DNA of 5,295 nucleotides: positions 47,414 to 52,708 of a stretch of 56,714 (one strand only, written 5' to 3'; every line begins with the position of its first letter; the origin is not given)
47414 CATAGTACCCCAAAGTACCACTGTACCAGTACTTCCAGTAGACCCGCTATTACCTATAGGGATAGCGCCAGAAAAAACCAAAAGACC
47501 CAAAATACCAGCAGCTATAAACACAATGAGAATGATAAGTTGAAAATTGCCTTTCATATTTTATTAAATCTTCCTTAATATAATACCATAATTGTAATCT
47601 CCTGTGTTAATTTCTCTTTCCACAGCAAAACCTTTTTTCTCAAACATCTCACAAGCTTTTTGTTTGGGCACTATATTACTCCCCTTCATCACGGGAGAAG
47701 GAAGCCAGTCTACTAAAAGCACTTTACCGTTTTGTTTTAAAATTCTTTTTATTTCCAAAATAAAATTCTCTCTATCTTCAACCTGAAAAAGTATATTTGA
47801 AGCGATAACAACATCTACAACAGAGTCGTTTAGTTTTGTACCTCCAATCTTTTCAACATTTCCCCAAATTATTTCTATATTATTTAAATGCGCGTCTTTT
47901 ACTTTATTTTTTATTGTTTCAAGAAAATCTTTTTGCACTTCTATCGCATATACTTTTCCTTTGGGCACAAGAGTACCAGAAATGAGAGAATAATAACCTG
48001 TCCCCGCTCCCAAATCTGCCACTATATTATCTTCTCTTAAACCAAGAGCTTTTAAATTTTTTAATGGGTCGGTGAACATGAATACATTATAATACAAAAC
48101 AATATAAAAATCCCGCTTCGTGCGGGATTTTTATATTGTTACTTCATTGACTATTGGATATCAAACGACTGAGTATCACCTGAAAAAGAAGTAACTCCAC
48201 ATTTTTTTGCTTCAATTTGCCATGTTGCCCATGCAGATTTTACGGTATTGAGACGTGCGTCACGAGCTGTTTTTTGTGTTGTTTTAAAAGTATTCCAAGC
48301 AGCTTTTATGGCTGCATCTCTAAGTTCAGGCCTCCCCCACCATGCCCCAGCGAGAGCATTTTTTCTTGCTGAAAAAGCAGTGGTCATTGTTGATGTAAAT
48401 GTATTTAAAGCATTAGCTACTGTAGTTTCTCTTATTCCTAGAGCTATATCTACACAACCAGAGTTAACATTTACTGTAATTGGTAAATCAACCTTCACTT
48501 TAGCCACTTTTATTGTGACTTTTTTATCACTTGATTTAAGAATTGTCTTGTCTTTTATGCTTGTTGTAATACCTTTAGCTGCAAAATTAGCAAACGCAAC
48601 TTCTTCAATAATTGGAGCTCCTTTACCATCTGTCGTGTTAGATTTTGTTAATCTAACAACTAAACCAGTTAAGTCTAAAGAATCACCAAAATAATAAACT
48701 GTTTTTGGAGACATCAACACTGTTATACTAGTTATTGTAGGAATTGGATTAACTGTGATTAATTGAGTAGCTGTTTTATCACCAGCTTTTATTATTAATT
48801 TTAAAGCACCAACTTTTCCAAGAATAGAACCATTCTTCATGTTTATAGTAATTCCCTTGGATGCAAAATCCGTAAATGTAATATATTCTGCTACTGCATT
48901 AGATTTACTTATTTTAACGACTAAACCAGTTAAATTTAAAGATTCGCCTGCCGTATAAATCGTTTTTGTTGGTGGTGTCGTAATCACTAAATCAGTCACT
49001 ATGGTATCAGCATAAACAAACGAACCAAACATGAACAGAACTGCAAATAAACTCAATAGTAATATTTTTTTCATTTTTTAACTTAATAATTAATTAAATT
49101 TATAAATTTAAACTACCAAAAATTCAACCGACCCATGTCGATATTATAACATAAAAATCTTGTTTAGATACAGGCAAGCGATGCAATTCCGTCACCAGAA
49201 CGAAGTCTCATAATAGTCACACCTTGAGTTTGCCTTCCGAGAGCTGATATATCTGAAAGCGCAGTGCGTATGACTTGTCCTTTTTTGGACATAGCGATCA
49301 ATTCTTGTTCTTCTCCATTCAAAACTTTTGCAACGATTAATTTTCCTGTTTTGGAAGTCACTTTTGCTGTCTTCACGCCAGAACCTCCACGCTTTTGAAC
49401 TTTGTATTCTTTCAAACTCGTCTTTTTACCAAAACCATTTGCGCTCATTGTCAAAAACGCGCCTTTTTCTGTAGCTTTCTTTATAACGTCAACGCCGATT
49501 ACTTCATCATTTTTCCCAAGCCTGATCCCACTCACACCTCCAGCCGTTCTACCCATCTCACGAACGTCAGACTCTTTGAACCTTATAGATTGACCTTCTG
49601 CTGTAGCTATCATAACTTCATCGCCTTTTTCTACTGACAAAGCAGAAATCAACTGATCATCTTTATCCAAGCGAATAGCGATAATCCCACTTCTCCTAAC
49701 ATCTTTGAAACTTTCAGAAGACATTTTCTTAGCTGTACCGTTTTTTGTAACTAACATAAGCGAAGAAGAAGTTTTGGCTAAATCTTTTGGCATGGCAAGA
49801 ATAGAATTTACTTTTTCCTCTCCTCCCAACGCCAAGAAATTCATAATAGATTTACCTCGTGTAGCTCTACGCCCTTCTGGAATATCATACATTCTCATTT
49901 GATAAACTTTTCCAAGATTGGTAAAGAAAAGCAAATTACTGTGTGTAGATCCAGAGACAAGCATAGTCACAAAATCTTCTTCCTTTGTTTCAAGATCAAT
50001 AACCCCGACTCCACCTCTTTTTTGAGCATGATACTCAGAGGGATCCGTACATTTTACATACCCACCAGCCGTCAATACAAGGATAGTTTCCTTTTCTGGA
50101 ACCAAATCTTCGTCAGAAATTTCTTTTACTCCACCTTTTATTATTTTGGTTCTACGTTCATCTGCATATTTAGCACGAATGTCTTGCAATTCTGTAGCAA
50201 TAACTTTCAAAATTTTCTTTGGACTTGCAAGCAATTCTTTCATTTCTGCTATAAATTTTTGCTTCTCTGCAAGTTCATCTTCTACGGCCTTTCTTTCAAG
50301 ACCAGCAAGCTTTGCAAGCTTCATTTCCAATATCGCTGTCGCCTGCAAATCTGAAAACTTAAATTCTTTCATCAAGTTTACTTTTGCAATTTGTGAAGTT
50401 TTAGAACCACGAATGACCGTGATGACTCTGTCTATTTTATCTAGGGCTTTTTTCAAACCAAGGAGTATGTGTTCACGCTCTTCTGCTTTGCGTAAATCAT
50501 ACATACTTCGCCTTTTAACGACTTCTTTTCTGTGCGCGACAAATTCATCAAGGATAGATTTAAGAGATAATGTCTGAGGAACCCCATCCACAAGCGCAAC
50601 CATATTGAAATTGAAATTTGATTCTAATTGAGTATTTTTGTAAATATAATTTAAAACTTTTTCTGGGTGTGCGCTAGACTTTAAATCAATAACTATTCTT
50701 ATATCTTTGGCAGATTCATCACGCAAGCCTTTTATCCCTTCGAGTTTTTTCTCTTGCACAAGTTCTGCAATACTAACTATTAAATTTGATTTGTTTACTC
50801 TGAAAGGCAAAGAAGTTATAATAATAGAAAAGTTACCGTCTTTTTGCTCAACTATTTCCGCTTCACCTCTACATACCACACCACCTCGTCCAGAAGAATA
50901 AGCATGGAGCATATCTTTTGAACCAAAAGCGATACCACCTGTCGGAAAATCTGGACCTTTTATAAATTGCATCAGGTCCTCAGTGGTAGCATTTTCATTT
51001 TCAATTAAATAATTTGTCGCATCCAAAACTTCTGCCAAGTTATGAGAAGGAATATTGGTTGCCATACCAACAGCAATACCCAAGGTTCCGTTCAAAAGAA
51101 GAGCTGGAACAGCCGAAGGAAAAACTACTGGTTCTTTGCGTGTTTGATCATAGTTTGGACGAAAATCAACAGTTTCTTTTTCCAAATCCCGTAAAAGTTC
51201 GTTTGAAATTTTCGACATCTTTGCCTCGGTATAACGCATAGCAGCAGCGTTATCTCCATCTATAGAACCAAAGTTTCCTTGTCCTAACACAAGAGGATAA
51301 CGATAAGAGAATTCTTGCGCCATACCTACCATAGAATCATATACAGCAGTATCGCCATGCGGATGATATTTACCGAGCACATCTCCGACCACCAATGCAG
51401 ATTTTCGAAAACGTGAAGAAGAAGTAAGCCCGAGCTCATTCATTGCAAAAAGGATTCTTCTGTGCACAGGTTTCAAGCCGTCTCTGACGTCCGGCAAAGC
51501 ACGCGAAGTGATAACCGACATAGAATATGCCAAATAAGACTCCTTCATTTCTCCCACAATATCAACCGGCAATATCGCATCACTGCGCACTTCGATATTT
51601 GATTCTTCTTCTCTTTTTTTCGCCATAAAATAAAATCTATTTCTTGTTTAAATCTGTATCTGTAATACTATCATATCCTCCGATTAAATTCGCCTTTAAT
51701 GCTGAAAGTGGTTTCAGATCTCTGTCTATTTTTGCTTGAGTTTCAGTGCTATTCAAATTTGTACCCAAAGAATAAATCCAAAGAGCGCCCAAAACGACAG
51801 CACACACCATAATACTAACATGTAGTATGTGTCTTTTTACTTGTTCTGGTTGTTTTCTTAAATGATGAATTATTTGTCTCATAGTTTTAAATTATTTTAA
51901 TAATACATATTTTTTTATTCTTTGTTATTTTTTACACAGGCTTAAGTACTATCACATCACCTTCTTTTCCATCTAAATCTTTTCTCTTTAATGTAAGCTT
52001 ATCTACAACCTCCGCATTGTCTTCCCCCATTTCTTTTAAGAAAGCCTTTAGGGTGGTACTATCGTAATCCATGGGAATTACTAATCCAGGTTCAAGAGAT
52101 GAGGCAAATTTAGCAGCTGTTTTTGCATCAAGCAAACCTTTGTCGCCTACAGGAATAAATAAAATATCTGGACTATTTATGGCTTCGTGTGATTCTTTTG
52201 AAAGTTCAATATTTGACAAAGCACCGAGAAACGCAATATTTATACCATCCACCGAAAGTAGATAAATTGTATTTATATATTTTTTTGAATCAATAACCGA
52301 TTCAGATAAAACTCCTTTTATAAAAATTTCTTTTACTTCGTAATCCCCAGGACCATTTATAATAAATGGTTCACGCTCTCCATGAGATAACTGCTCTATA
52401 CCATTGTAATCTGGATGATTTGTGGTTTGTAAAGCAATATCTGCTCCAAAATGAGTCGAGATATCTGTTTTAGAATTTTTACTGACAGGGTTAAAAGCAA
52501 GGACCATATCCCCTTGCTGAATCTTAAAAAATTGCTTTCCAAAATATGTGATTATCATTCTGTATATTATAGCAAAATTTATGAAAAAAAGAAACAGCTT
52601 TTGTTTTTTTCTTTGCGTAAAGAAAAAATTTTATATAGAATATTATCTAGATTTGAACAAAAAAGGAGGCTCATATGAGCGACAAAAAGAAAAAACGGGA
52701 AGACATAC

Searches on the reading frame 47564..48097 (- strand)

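Call 74: search_protein_families(library=pfam, proteins=[window:47564-48097:-], max_evalue=0.001)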
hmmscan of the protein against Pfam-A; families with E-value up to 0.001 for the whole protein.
window:47564-48097:- (177 aa): 17 families
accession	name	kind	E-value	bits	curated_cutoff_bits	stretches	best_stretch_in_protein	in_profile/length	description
PF13847.12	Methyltransf_31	-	8.6e-16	58.4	27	1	22-156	3-145/145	Methyltransferase domain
PF08241.18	Methyltransf_11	-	1.6e-14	54.8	21.2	1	28-127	2-94/95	Methyltransferase domain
PF13649.12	Methyltransf_25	-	2.5e-12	47.8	27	1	26-124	1-97/97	Methyltransferase domain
PF08242.18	Methyltransf_12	-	1.3e-09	39.1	30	1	28-125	2-97/98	Methyltransferase domain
PF01209.24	Ubie_methyltran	-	4.2e-09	36.6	20.1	1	18-130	43-153/233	ubiE/COQ5 methyltransferase family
PF05175.20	MTS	-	1e-07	32.2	23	1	20-129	29-139/170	Methyltransferase small domain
PF02475.24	TRM5-TYW2_MTfase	-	3.7e-06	27.4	28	1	21-126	35-133/164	TRM5/TYW2 methyltransferase domain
PF01135.25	PCMT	-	3.5e-05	24.1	20.3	1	16-80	67-132/210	Protein-L-isoaspartate(D-aspartate) O-methyltransferase (PCMT)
PF02390.23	Methyltransf_4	-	3.7e-05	23.7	24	1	24-82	3-61/173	Putative methyltransferase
PF13489.12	Methyltransf_23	-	4.7e-05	23.6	27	1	6-135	4-123/164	Methyltransferase domain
PF01728.25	FtsJ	-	8.3e-05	23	24.1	1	16-98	14-96/181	FtsJ-like methyltransferase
PF10294.15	Methyltransf_16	-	0.0001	22.6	21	1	22-128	46-155/174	Lysine methyltransferase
PF05219.18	DREV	-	0.00018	21.2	26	1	22-163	94-221/265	DREV methyltransferase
PF20922.3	Anamorsin_N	-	0.00021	21.5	27.1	1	55-149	13-108/163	Anamorsin, N-terminal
PF02527.21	GidB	-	0.00024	20.9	27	1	10-127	37-145/184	rRNA small subunit methyltransferase G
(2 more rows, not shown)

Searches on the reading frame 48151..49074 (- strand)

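Call 74: search_protein_families(library=pfam, proteins=[window:48151-49074:-], max_evalue=0.001)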
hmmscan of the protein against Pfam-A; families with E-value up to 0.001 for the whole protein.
window:48151-49074:- (307 aa): 1 family
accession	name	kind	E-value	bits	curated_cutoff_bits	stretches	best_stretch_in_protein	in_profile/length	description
PF07523.18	Big_3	-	1.3e-09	38.6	21.2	1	34-108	2-68/68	Bacterial Ig-like domain (group 3)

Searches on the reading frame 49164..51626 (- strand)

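Call 74: search_protein_families(library=pfam, proteins=[window:49164-51626:-], max_evalue=0.001)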
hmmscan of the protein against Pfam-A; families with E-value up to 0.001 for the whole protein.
window:49164-51626:- (820 aa): 2 families
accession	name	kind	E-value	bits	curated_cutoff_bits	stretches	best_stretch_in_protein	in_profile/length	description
PF00521.26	DNA_topoisoIV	-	9.9e-158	526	31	1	42-481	1-432/432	DNA gyrase/topoisomerase IV, subunit A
PF03989.18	DNA_gyraseA_C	-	1.2e-65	217.2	27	6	669-716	1-48/48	DNA gyrase C-terminal domain, beta-propeller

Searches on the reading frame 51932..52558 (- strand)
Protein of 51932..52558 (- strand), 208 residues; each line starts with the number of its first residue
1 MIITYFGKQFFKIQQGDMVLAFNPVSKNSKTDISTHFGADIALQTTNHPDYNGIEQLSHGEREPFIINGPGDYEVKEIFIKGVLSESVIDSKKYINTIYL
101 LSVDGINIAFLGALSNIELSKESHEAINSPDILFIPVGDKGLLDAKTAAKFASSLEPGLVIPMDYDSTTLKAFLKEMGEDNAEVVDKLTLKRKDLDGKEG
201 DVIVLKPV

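Call 74: search_protein_families(library=pfam, proteins=[window:51932-52558:-], max_evalue=0.001)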
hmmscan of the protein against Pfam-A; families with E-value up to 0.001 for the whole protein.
window:51932-52558:- (208 aa): 1 family
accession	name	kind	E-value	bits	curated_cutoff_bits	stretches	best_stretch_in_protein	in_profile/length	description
PF13483.12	Lactamase_B_3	-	1.1e-24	87.7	24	1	3-163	2-159/160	Beta-lactamase superfamily domain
